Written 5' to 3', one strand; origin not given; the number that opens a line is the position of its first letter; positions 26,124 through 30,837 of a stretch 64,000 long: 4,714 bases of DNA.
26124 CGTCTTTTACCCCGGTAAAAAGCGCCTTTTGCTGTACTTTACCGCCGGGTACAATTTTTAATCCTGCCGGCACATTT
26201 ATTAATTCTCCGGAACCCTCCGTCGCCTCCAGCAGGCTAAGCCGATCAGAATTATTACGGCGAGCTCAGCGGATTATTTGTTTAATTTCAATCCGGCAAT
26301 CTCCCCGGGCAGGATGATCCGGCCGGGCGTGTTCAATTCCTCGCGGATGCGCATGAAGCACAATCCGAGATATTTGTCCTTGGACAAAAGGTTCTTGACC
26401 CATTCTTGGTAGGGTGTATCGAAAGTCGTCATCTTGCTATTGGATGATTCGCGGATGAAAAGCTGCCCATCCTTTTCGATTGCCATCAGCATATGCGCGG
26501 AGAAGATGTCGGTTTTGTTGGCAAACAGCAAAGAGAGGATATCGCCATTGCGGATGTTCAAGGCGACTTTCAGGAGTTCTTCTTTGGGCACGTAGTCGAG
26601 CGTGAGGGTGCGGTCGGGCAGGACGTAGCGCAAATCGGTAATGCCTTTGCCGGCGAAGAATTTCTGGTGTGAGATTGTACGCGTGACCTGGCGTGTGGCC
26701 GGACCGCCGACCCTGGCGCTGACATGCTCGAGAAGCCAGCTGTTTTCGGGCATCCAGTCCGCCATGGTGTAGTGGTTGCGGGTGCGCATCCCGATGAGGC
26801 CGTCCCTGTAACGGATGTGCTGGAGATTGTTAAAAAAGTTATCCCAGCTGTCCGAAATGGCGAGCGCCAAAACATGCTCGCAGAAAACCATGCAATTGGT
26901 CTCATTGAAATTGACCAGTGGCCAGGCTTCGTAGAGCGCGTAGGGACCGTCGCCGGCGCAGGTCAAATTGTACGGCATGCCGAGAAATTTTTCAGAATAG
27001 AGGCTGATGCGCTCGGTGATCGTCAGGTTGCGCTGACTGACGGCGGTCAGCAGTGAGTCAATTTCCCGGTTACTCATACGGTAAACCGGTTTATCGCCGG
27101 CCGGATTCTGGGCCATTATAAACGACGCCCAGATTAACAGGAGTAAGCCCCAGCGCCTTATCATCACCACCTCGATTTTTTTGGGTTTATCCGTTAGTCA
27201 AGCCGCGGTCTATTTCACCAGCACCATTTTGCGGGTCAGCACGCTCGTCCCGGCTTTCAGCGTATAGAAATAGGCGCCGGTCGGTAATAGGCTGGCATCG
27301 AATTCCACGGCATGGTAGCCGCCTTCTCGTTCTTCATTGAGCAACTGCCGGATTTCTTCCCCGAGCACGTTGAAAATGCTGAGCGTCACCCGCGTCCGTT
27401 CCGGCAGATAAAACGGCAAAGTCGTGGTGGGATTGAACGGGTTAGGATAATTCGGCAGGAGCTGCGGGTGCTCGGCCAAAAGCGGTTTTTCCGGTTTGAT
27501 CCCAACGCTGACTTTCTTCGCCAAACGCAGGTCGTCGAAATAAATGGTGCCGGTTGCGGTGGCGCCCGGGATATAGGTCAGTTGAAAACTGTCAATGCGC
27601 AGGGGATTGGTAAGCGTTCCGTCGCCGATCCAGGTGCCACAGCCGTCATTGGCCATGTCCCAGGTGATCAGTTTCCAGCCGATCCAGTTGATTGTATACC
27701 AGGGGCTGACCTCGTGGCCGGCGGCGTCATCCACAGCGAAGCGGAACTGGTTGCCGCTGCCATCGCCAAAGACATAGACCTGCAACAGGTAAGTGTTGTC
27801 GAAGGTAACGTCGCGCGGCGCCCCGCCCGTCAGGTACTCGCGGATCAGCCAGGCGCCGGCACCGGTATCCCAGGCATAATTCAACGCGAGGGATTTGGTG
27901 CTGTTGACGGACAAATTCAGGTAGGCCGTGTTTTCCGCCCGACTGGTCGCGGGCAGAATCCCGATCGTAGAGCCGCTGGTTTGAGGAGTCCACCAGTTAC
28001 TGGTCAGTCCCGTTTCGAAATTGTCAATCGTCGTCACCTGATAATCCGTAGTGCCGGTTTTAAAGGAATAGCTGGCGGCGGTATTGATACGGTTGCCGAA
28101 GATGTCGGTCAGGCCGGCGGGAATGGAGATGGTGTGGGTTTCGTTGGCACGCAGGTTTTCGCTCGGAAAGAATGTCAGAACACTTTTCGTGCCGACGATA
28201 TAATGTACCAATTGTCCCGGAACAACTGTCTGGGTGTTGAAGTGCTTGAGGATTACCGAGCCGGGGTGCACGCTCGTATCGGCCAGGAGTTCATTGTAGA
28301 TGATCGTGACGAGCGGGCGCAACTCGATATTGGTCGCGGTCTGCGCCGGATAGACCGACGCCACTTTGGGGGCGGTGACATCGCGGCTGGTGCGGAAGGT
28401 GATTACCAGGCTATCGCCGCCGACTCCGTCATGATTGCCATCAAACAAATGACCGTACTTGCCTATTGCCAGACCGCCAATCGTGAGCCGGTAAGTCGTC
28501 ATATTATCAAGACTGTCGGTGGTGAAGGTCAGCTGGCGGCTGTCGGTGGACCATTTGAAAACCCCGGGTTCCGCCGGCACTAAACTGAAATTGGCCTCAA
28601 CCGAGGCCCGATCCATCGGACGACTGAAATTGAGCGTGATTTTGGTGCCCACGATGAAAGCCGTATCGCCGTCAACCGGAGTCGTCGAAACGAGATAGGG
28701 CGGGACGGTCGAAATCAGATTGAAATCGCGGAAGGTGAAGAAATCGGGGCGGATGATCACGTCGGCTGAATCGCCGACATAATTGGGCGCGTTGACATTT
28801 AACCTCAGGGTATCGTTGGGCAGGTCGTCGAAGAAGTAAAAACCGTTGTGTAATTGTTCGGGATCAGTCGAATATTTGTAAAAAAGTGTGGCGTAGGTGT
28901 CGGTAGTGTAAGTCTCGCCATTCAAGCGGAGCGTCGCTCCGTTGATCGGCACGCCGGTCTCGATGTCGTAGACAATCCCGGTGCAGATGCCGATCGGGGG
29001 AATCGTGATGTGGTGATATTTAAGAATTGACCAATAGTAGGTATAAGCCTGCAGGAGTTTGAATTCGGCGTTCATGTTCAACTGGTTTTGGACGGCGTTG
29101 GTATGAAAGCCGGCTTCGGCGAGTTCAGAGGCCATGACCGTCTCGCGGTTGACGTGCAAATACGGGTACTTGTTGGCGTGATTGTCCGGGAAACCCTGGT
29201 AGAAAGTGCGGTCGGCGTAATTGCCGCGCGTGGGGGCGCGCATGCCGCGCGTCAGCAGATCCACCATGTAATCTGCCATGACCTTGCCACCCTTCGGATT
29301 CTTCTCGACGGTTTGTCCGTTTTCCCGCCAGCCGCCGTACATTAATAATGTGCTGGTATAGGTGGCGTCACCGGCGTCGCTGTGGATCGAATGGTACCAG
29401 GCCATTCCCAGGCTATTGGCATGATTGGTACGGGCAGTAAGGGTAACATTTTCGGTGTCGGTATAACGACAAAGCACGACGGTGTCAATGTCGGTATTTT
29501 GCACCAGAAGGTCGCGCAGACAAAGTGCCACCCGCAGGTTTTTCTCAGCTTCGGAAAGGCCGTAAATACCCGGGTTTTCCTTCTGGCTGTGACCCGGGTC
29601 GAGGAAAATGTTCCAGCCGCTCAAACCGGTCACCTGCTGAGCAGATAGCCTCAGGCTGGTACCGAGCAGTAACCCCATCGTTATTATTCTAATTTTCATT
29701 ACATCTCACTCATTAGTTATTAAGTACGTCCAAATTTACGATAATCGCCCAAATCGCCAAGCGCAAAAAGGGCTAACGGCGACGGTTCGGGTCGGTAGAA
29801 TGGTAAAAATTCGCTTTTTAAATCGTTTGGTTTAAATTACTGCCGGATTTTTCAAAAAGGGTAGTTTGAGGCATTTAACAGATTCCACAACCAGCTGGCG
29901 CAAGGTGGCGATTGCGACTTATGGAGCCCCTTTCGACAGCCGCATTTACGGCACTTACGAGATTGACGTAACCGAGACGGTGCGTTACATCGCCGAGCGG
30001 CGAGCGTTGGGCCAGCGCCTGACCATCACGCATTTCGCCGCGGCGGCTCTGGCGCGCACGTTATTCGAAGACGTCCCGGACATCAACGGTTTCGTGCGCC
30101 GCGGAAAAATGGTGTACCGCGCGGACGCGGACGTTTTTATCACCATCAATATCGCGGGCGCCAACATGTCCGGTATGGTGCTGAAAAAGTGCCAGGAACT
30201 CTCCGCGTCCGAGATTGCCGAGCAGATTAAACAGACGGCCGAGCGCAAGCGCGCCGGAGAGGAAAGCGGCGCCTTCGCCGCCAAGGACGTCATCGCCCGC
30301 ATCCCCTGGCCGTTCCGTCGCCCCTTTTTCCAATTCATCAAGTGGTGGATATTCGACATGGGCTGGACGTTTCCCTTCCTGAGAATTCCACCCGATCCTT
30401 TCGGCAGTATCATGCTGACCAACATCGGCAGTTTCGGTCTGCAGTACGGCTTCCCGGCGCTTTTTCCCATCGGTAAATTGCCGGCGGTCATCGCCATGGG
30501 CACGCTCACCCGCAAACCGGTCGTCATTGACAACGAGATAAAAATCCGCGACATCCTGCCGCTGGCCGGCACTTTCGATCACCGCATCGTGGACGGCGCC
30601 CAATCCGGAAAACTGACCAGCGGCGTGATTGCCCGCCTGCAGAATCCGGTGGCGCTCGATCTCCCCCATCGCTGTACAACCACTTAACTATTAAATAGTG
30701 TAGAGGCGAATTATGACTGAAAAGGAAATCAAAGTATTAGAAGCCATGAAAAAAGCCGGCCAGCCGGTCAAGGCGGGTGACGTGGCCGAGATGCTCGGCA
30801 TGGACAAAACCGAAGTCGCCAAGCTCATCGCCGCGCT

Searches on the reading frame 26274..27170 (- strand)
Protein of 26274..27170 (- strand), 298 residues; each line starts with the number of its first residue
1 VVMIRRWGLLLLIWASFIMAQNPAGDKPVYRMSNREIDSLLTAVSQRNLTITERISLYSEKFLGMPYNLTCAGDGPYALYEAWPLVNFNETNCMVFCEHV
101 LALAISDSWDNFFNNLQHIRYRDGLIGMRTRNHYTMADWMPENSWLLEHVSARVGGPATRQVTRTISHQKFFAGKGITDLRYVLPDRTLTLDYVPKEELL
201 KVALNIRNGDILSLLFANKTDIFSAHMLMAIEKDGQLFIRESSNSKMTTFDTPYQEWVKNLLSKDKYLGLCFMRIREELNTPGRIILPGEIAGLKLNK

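Call 8: search_protein_families(library=pfam, proteins=[window:26274-27170:-], max_evalue=0.00001)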
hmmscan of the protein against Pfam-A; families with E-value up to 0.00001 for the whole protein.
window:26274-27170:- (298 aa): 1 family
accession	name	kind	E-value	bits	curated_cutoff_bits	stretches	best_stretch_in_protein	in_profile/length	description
PF07313.18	AmiA-like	-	1.2e-27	97.2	27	1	59-260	3-198/202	N-acetylmuramoyl-L-alanine amidase-like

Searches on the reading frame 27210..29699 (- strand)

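Call 8: search_protein_families(library=pfam, proteins=[window:27210-29699:-], max_evalue=0.00001)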
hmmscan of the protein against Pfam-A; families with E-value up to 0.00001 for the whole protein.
window:27210-29699:- (829 aa): 3 families
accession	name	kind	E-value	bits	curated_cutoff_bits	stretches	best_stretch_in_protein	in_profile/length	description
PF13205.12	Big_5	-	4.6e-28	98.5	23.6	2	440-548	1-105/105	Bacterial Ig-like domain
PF01520.23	Amidase_3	-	3e-15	57.1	27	1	31-216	1-163/174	N-acetylmuramoyl-L-alanine amidase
PF18962.6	Por_Secre_tail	-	1.6e-08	35.2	27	1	751-826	2-74/75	Secretion system C-terminal sorting domain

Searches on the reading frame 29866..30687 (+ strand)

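Call 8: search_protein_families(library=pfam, proteins=[window:29866-30687:+], max_evalue=0.00001)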
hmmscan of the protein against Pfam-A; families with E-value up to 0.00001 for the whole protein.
window:29866-30687:+ (273 aa): 1 family
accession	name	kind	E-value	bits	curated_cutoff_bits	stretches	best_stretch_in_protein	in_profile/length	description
PF00198.28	2-oxoacid_dh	-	1.2e-24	87.5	23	2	180-263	148-229/232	2-oxoacid dehydrogenases acyltransferase (catalytic domain)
